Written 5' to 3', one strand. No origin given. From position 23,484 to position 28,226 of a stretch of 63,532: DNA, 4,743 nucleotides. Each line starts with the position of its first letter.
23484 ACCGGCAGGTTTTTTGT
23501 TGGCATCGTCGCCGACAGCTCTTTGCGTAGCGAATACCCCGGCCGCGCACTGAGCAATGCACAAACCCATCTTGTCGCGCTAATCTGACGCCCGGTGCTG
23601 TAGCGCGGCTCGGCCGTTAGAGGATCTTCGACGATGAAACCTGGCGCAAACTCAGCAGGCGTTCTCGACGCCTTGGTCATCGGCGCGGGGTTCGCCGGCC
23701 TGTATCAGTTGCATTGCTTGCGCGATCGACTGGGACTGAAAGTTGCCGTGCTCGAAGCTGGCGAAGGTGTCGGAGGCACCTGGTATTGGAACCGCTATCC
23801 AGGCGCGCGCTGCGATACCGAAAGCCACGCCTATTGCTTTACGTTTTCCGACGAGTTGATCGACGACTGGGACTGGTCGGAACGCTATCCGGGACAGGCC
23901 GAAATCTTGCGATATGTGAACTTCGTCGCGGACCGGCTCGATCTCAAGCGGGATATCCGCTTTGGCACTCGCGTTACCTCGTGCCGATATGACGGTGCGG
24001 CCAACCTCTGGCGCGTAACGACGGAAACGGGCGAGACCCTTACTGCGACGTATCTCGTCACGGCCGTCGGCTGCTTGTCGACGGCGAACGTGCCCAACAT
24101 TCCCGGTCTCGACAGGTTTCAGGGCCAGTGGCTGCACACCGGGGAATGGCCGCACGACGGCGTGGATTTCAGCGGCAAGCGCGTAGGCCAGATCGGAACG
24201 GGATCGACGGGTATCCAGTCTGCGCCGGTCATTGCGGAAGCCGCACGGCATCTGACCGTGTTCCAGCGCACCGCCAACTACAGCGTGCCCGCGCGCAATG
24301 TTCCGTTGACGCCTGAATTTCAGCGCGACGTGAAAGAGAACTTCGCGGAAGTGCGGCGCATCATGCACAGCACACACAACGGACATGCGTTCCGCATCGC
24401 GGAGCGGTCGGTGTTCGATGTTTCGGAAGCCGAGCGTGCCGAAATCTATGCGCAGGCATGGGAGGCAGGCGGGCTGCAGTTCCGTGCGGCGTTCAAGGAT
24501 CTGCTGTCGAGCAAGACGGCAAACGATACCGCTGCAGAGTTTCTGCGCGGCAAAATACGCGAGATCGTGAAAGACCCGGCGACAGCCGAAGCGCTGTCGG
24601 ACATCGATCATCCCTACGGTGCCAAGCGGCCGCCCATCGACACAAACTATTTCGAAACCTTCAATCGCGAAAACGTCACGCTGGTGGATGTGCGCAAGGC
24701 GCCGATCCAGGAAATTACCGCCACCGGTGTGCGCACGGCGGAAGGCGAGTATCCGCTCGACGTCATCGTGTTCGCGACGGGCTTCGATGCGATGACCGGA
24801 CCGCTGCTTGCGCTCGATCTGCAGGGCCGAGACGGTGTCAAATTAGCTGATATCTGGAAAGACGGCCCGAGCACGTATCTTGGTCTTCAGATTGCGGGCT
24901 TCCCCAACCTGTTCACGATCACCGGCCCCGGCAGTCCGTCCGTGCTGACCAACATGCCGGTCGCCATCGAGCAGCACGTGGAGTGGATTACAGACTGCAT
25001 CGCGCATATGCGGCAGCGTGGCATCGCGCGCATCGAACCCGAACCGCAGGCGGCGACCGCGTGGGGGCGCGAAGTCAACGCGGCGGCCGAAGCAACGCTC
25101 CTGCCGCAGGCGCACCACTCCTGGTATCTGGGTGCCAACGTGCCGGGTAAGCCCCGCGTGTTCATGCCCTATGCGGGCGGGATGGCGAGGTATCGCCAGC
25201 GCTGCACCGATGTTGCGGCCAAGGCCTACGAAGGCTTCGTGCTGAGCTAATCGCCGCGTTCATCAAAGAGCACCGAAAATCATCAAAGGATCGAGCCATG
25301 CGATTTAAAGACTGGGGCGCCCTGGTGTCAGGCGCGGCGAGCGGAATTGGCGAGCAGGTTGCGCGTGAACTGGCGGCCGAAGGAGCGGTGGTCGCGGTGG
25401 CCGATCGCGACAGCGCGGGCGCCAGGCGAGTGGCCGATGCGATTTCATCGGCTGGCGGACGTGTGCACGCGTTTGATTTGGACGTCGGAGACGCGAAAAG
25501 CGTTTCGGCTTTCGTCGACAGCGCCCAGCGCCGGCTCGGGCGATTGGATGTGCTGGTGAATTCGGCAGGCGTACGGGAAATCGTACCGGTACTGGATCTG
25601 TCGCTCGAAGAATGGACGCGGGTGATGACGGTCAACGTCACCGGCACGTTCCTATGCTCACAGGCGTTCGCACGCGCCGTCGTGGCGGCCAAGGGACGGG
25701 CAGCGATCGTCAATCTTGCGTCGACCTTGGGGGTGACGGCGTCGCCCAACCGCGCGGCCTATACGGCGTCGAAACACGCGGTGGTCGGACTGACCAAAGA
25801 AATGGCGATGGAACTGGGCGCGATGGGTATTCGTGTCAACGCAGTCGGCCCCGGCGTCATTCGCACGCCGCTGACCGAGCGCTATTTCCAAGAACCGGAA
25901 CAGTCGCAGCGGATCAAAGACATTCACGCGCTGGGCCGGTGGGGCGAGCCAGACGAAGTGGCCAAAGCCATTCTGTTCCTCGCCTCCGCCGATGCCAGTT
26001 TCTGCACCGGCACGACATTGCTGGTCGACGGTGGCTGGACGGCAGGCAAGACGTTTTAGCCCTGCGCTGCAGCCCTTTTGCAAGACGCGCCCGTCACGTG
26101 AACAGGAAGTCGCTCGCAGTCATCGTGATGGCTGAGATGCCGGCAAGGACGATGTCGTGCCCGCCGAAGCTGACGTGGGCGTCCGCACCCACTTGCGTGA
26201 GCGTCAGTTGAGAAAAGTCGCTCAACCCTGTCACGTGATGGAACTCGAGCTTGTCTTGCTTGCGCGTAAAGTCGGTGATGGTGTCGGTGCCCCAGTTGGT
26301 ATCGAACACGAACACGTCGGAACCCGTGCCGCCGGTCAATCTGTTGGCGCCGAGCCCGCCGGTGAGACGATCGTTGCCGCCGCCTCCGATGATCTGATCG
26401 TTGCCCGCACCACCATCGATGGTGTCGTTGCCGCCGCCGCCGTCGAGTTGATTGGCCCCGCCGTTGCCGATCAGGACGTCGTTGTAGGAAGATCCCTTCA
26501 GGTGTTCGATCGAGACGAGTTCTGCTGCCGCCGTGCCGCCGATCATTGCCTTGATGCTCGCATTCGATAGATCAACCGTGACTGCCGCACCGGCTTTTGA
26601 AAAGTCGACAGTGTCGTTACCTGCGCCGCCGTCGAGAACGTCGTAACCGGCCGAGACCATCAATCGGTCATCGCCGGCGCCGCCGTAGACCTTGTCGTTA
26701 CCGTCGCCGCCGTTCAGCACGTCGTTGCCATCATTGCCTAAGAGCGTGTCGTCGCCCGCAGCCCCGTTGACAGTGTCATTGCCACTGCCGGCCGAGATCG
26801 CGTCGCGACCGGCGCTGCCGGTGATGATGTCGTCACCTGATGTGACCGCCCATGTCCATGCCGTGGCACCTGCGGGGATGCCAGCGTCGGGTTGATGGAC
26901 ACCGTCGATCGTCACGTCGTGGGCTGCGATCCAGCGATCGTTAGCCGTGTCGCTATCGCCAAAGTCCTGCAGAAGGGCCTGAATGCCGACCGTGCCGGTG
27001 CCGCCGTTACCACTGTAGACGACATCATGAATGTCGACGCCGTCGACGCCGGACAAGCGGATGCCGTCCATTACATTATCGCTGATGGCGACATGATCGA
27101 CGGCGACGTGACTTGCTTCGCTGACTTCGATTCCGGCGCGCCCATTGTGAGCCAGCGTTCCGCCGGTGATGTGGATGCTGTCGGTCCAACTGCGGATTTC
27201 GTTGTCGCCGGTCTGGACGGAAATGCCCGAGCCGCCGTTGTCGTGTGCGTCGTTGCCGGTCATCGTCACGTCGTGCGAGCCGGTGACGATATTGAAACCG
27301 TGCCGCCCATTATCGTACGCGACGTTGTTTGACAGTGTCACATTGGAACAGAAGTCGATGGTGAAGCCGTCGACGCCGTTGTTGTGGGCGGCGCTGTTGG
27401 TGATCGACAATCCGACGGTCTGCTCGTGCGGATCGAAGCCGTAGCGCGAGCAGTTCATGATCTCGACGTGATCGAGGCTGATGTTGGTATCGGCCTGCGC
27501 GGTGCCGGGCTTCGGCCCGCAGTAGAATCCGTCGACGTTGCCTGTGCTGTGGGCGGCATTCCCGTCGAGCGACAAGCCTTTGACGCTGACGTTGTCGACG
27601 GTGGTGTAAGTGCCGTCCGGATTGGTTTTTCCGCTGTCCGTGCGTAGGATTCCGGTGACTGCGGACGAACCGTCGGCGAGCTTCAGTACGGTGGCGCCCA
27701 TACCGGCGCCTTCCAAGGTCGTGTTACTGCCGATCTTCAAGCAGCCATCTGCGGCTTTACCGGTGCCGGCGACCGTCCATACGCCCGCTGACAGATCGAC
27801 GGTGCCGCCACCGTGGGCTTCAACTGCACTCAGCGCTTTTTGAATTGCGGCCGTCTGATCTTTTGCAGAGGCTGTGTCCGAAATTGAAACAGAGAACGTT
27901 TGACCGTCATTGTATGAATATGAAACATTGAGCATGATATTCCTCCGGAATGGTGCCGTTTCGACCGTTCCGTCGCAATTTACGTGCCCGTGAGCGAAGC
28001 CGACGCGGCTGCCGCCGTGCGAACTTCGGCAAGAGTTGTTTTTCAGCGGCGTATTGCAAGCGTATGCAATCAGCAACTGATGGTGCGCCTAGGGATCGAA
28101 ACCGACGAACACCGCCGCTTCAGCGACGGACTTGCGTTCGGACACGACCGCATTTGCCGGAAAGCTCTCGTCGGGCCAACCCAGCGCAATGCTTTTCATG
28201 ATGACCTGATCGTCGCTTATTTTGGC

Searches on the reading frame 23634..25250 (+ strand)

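Call 55: search_protein_families(library=ncbifam, proteins=[window:23634-25250:+], max_evalue=0.00001)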
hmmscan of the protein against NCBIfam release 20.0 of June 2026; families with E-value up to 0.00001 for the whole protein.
window:23634-25250:+ (538 aa): 5 families
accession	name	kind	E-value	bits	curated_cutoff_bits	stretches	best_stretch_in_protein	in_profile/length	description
NF045818.1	Neo-PentlctneDsynPtlE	equivalog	4.5e-81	272.7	1100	1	10-485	48-530/587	neopentalenolactone/pentalenolactone D synthase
NF040505.1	ArsO_flavin_mono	equivalog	3.2e-20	72.8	425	1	12-215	2-194/346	ArsO family NAD(P)H-dependent flavin-containing monooxygenase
NF058570.1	trimeth_mono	equivalog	1.6e-11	44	675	1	83-213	92-227/443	trimethylamine monooxygenase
TIGR04018.1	Bthiol_YpdA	hypoth_equivalog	1.8e-06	27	339.9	1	12-237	1-207/316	YpdA family putative bacillithiol disulfide reductase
NF005545.0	PRK07208.1-1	equivalog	4.7e-06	25.2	451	0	11-80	8-76/504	hypothetical protein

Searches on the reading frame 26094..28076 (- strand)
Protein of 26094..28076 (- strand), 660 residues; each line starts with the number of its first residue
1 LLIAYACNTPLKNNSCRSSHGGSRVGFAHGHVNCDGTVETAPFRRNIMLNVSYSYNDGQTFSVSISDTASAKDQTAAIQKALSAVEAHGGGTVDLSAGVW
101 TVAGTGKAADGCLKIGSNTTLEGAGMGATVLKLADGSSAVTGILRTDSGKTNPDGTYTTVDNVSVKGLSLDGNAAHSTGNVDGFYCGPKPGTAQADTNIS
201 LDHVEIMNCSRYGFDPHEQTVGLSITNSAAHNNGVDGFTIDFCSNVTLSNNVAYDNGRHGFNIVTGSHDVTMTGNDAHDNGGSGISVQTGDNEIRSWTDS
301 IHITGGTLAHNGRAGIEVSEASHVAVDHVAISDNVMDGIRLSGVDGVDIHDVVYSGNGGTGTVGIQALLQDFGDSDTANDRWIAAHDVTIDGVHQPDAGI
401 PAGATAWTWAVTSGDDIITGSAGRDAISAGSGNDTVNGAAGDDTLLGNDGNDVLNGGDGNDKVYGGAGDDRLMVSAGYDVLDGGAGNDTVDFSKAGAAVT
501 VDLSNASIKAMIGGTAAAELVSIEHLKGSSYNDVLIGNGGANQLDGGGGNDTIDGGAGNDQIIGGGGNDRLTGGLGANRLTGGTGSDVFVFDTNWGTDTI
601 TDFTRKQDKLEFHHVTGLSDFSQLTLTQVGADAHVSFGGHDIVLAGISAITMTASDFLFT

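Call 55: search_protein_families(library=ncbifam, proteins=[window:26094-28076:-], max_evalue=0.00001)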
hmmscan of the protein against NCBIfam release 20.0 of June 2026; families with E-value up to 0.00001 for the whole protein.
window:26094-28076:- (660 aa): 8 families
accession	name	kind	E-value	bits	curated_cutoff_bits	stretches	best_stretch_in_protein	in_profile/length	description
NF033943.0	RTX_toxin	subfamily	5.1e-26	91.1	1000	2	525-632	725-838/930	RTX family hemolysin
NF033203.1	entero_EhxA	exception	8.7e-21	73.8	2000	2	525-632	767-870/997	enterohemolysin EhxA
NF050046.1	PueAB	exception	7.9e-20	70.8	670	2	530-659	485-615/616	polyurethane esterase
NF046115.1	Ca_rpt_SMc04171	equivalog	8.7e-20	71.4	625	1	265-659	160-573/574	SMc04171 family calcium-binding repeat protein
NF035945.1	Zn_serralysin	subfamily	1.8e-18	66.9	500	2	480-569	274-365/462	serralysin family metalloprotease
NF053766.1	ZapA_metallo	exception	2.9e-15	56.3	940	1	484-615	288-418/483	ZapA family metalloprotease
NF052454.1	BtaGlycanEglC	equivalog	5.9e-09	35.3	700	1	562-657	112-208/459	endo-1,3-1,4-beta-glycanase EglC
NF051884.1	ProteaseSapA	equivalog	8.7e-06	24.7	1200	1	480-561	276-359/644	protease SapA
